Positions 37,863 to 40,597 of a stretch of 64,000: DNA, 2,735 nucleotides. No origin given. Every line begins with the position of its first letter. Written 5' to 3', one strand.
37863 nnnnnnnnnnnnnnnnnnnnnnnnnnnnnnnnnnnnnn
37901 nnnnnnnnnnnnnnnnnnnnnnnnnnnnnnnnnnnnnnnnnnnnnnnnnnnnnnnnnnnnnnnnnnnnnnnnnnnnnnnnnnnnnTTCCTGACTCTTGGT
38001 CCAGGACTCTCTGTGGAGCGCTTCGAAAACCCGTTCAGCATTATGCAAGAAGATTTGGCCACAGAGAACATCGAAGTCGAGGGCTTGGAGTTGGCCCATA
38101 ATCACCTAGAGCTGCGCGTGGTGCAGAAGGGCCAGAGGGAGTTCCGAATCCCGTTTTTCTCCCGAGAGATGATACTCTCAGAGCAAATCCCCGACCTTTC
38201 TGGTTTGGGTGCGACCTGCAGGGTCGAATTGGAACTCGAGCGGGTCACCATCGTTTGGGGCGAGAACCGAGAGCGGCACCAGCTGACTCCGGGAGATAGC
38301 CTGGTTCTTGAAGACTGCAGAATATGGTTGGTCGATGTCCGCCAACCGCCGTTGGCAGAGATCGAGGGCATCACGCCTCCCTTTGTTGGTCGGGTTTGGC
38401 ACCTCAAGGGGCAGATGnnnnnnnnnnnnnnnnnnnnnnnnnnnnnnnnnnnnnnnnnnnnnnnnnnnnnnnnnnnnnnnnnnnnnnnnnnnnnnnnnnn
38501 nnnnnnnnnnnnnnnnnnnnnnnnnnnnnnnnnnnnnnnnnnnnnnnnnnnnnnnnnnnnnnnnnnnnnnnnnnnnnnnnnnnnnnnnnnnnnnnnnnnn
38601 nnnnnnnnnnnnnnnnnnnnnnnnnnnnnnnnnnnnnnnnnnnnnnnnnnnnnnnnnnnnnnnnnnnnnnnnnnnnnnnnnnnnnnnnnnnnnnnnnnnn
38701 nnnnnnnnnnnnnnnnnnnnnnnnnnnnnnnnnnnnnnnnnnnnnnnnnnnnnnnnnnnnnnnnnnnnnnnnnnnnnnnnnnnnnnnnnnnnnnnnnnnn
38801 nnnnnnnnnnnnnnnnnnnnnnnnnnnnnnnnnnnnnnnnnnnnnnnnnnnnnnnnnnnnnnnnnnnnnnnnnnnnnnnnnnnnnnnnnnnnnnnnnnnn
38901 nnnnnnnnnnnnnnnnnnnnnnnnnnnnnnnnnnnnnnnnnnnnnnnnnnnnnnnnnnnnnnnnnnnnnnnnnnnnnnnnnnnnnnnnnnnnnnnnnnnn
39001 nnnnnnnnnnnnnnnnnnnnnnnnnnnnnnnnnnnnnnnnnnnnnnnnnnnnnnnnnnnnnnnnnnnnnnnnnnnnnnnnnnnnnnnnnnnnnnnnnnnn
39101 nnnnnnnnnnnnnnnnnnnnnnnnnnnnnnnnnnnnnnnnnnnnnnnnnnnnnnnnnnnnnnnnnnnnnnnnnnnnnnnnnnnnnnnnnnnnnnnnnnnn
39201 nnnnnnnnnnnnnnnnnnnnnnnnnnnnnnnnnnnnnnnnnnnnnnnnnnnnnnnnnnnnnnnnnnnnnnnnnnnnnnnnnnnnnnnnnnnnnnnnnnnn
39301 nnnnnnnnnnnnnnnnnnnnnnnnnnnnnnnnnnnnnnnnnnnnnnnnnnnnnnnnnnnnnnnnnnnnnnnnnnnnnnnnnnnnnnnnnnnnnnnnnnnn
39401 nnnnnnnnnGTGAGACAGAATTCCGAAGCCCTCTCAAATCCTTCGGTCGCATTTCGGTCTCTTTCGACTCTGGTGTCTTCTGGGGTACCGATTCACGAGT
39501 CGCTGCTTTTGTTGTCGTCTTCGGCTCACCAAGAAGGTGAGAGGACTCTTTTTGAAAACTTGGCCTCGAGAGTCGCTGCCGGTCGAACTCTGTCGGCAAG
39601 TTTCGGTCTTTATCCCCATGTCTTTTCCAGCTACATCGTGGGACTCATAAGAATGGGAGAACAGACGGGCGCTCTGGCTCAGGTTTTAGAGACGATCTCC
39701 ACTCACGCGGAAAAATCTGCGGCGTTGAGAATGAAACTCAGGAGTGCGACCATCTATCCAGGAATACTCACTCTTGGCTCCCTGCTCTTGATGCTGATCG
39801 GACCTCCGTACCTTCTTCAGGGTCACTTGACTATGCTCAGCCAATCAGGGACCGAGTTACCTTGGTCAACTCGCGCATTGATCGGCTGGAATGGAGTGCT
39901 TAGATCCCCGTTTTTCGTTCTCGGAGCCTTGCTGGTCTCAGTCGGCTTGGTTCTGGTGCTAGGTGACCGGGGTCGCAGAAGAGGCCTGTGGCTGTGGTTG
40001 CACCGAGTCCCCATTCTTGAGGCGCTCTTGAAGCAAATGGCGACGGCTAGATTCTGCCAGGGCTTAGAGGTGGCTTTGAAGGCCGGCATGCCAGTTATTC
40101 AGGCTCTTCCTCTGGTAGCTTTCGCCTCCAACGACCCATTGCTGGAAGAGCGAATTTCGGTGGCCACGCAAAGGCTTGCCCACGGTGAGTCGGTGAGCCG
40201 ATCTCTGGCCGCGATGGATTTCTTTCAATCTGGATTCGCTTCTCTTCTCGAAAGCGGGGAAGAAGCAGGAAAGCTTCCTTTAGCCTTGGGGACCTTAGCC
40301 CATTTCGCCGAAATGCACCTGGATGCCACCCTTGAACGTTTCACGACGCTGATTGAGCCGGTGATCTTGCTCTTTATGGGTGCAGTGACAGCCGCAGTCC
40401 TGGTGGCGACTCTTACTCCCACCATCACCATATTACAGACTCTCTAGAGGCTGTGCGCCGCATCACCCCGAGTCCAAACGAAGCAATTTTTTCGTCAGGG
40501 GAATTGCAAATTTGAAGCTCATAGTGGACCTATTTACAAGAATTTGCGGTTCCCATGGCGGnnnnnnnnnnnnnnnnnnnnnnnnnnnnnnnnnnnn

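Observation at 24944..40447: Candidate novel secretion/effector locus linking a SecA2-like ATPase, an annexin-peptidase giant protein, a pseudopilin tip-complex trio, a Ser/Thr kinase, an FHA-SARP regulator and a GspF-like protein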

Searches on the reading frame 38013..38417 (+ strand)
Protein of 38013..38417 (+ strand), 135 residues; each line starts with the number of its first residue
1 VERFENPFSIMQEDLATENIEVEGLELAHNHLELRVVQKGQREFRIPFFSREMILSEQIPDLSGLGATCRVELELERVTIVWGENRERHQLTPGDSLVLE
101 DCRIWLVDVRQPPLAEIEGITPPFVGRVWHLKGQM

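Call 77: search_protein_families(library=pfam, proteins=[window:38013-38417:+], max_evalue=10)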
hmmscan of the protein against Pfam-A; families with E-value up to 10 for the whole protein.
window:38013-38417:+ (135 aa): 0 families

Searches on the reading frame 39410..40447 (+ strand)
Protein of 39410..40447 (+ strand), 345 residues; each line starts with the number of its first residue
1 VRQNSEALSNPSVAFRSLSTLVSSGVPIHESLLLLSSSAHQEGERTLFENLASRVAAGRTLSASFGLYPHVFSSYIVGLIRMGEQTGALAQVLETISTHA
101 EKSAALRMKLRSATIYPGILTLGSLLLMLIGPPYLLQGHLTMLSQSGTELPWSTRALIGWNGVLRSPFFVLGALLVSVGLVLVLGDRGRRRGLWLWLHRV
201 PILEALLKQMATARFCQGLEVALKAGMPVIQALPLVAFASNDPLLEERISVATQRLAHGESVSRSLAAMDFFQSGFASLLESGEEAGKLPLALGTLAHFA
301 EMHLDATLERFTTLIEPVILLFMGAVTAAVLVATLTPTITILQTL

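Call 3: search_protein_families(library=pfam, proteins=[window:39410-40447:+], max_evalue=0.01)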
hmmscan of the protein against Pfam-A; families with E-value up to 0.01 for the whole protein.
window:39410-40447:+ (345 aa): 1 family
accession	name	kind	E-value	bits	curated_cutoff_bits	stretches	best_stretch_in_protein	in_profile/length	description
PF00482.28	T2SSF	-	2.2e-40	137.9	25.2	2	15-130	2-118/125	Type II secretion system (T2SS), protein F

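Call 8: search_protein_families(library=ncbifam, proteins=[window:39410-40447:+], max_evalue=0.1)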
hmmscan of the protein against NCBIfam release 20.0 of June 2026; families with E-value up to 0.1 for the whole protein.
window:39410-40447:+ (345 aa): 6 families
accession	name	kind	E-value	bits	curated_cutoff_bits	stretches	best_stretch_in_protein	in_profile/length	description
TIGR02120.1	GspF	equivalog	6.9e-56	190.2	424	1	13-343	67-399/401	type II secretion system inner membrane protein GspF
NF052607.1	T4PiliAsmPilCThrm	equivalog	8.3e-47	160.1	700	1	12-345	69-404/406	type IV pilus assembly protein PilC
NF007861.0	PRK10573.1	equivalog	2e-43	149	401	1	13-337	63-390/401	protein transport protein HofC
NF052606.1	T4PiliAsmPilCMyx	equivalog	8.1e-39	133.6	700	1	15-342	86-415/419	type IV pilus assembly protein PilC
NF047826.1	T3SSXpsF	equivalog_domain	2.2e-35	122.2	650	1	16-339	73-398/405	type II secretion system protein XpsF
NF041012.2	T4P_ComGB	equivalog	1e-33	117.1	240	1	15-341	7-330/332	competence type IV pilus assembly protein ComGB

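Call 19: find_related_loci(query=window:39410-40447:+, collection=genome_contigs, flank=10000)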
Query window:39410-40447:+ (345 aa) in genome_contigs; peptide patterns used: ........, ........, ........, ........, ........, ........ (x = any residue, [..] = any of these).
118 stretches matched a pattern; 10 encode a relative of the query (tblastn E <= 1e-3); 10 distinct loci.
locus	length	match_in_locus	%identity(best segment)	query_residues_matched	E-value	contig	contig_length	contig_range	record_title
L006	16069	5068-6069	23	15-345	5e-26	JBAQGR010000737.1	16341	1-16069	MAG: Desulfatitalea sp. isolate MFD01879_ilm_asm_bin9 k127_99901, whole genome shotgun sequence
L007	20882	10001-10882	24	55-345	5e-26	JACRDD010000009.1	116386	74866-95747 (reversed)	MAG: Desulfobacterales bacterium isolate NC_groundwater_1663_Pr3_B-0.1um_60_182 SR-2_scaffold_141_502090, whole genome s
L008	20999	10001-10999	24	7-337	8e-26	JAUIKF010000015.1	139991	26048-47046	MAG: Bacteroidia bacterium isolate Co_bin.347 NODE_1267_length_139991_cov_6.381084, whole genome shotgun sequence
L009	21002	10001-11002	23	15-345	4e-25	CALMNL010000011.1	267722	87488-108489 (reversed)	MAG TPA_asm: uncultured Desulfatitalea sp. isolate SRR6284162_bin.22_CONCOCT_v1.1_MAG genome assembly, contig: ERZ795126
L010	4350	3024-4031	25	4-337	1e-24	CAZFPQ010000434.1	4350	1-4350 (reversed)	MAG TPA_asm: uncultured Bacteroidia bacterium isolate SRP135972_co1_75 genome assembly, contig: NODE_34483_length_4350_c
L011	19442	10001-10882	23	55-345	4e-24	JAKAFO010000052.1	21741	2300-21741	MAG: Deltaproteobacteria bacterium isolate WY2.bin100 NODE_3217_length_21741_cov_3.552420, whole genome shotgun sequence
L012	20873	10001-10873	23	55-342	2e-22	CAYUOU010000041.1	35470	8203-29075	MAG TPA_asm: uncultured Desulfobacterales bacterium isolate SRP141376_co3_406 genome assembly, contig: NODE_3042_length_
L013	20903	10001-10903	21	45-342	1e-21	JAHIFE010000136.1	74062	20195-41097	MAG: Proteobacteria bacterium isolate KR11_0.1_MetaG.mb.69 KR11_0.1_MetaG.mb.69_k141_727377, whole genome shotgun sequen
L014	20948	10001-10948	23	38-342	2e-21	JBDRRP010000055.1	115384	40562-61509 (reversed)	MAG: Pseudomonadota bacterium isolate MEGAHIT-group-2.99 k141_46489, whole genome shotgun sequence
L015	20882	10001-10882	25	55-345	9e-27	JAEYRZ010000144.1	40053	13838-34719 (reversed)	MAG: Proteobacteria bacterium isolate OH_CBB_79 k127_2153740, whole genome shotgun sequence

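Call 84: search_solved_structures(query=window:39410-40444:+, max_evalue=0.001)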
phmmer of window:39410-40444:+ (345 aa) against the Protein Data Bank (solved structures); distinct sequences matched with E-value up to 0.001: 5.
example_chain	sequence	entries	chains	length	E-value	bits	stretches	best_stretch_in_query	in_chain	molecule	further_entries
3jc8_Ca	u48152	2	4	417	7.8e-36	127.2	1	14-340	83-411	Type 4 fimbrial assembly protein PilC | PilC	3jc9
2vma_A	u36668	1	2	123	1.2e-15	61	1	8-114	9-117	GENERAL SECRETION PATHWAY PROTEIN F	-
2vmb_A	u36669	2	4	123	2.4e-15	59.9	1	8-114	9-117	GENERAL SECRETION PATHWAY PROTEIN F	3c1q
2whn_A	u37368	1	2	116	8.2e-08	35.2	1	8-113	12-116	PILUS ASSEMBLY PROTEIN PILC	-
5nbg_A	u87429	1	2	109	1.1e-06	31.5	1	11-112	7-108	General secretion pathway protein F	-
